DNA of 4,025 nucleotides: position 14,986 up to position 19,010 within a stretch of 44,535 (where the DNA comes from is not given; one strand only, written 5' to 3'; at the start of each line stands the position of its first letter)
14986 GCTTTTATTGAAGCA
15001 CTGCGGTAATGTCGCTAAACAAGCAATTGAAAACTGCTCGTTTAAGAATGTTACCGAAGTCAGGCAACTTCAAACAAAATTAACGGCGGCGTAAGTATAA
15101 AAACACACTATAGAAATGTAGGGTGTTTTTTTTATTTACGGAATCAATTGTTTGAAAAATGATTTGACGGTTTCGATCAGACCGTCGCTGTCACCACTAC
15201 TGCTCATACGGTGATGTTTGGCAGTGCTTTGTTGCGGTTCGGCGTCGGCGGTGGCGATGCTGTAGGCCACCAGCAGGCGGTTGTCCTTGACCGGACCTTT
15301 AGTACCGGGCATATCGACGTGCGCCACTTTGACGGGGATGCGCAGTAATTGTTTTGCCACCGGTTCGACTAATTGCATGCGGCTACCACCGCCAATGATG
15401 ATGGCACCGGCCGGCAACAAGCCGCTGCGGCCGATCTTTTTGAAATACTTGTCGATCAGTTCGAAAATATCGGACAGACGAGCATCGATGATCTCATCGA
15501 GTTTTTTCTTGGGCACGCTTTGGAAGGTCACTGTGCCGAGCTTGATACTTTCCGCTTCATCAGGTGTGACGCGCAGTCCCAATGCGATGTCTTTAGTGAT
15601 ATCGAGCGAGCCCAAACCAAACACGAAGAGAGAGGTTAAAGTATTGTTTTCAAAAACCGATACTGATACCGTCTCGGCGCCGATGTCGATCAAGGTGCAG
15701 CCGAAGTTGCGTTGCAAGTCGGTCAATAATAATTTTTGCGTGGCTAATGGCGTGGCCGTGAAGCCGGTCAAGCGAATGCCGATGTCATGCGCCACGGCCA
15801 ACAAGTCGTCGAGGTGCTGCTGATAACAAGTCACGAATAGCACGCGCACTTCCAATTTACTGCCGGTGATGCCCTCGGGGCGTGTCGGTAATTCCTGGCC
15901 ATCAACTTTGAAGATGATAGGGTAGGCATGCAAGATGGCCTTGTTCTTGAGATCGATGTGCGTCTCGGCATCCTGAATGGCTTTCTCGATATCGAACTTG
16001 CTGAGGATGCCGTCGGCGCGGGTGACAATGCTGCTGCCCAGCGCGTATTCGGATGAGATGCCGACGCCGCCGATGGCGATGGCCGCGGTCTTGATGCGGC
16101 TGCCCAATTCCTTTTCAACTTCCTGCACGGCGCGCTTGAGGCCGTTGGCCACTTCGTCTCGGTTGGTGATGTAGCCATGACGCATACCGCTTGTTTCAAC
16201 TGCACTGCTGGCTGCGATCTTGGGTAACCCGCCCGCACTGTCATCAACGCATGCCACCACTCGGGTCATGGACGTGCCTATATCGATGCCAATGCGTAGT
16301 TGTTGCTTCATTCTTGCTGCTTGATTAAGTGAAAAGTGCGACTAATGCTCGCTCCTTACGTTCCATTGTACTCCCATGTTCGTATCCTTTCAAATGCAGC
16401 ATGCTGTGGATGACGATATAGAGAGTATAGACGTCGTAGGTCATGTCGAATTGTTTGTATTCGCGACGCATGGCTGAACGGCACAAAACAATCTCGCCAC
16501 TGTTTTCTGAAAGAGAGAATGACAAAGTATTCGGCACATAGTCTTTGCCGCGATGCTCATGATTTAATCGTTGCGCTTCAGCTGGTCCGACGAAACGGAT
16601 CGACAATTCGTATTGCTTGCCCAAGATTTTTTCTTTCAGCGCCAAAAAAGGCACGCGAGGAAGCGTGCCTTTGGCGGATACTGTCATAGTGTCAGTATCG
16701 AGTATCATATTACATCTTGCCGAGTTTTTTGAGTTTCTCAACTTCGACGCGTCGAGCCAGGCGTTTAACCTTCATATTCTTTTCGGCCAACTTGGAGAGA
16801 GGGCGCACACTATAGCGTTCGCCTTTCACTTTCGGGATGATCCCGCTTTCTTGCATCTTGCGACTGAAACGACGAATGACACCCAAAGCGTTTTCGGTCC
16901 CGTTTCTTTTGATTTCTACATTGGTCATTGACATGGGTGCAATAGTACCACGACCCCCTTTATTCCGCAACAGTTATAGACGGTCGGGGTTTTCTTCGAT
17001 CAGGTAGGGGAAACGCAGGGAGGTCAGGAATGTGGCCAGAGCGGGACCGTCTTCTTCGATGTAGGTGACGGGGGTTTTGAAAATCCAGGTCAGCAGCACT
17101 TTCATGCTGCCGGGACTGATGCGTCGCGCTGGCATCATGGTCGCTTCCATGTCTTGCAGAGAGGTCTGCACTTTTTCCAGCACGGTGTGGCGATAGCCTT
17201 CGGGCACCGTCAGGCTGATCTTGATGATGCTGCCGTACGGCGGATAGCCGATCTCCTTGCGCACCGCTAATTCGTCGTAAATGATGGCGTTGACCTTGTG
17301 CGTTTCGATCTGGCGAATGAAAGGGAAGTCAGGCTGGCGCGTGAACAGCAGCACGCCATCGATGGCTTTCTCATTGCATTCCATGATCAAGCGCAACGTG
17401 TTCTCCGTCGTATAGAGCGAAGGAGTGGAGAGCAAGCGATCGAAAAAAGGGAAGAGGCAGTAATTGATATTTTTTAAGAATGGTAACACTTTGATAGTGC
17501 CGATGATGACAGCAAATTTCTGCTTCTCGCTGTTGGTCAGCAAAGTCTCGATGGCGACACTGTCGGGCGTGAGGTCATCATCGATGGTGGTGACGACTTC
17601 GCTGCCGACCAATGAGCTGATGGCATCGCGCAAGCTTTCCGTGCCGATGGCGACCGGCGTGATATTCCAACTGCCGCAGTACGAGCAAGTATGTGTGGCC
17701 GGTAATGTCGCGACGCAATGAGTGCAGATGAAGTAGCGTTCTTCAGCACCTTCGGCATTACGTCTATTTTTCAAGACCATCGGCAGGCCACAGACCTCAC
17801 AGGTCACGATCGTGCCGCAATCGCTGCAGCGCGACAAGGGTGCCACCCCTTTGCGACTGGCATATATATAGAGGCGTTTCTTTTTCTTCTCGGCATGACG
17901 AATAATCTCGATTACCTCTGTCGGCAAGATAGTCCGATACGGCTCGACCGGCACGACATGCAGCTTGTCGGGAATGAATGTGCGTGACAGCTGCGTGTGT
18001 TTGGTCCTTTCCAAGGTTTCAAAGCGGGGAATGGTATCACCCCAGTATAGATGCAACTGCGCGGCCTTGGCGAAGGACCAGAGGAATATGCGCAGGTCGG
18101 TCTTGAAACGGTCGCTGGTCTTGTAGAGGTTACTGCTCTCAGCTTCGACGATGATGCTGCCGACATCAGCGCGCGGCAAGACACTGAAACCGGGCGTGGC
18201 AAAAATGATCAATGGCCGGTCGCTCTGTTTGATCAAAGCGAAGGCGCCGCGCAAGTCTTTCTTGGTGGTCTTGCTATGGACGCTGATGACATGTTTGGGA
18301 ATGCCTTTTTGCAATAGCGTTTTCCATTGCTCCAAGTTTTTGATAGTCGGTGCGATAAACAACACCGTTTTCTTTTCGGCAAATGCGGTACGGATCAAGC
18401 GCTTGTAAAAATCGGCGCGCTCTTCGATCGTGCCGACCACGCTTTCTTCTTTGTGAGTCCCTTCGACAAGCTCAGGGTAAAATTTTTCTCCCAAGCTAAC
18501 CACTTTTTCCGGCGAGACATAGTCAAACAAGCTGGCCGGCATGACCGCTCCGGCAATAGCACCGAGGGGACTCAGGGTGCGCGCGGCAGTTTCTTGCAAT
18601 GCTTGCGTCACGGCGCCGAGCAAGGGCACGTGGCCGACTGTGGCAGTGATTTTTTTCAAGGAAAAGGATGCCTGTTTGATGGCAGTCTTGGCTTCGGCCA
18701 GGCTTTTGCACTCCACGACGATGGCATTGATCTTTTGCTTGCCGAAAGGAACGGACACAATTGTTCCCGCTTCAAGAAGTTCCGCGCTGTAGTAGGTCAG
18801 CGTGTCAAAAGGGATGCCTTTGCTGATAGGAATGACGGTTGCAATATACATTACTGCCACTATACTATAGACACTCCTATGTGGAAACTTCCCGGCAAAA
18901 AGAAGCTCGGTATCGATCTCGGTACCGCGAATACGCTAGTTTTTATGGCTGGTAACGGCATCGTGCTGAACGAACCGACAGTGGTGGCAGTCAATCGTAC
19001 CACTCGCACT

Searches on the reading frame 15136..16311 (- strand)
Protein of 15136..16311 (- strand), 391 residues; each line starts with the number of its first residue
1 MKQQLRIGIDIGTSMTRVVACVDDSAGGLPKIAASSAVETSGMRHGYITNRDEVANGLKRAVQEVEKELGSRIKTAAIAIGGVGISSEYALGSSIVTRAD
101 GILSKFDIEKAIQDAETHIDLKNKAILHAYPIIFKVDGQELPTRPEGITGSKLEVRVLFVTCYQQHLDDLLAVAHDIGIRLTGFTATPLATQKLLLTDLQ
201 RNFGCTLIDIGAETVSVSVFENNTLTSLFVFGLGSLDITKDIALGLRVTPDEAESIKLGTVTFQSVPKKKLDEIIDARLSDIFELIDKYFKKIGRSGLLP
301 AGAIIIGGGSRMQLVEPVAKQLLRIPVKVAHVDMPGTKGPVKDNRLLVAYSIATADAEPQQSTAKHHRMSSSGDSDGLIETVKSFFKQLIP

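Call 43: search_protein_families(library=pfam, proteins=[window:15136-16311:-], max_evalue=0.001)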
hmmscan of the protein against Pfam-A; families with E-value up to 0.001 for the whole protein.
window:15136-16311:- (391 aa): 3 families
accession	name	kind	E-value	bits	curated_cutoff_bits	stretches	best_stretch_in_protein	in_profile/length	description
PF14450.12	FtsA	-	9.8e-19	68.4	31.8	1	207-345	2-121/127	Cell division protein FtsA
PF02491.25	SHS2_FTSA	-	4.5e-11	43.4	25.4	1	94-161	13-79/79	SHS2 domain inserted in FTSA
PF11104.14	PilM_2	-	2.5e-07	30.4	27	1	8-329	1-304/340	Type IV pilus assembly protein PilM;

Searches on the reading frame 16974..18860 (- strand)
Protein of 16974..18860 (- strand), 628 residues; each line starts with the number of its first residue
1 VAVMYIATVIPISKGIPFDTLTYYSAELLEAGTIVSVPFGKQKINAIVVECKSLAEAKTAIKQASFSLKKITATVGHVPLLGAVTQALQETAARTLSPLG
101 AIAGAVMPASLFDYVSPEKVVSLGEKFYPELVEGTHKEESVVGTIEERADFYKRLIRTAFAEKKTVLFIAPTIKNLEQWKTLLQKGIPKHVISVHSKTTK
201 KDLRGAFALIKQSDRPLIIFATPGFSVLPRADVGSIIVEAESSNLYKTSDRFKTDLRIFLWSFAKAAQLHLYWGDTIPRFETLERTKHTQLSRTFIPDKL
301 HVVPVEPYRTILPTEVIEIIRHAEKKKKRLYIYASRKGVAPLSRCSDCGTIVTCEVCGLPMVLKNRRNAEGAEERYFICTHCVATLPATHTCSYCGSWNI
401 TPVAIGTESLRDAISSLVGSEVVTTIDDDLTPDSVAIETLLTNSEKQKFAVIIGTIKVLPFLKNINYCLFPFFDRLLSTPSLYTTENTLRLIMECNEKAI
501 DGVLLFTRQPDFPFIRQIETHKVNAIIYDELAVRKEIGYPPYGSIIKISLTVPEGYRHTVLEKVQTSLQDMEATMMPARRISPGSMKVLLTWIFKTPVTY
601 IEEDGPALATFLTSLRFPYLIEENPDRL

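Call 44: search_protein_families(library=pfam, proteins=[window:16974-18860:-], max_evalue=0.001)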
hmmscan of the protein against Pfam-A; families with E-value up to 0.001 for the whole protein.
window:16974-18860:- (628 aa): 1 family
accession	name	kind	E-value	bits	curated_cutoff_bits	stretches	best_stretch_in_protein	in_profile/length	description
PF17764.6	PriA_3primeBD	-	1e-07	32.2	22.7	1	20-108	11-96/96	3'DNA-binding domain (3'BD)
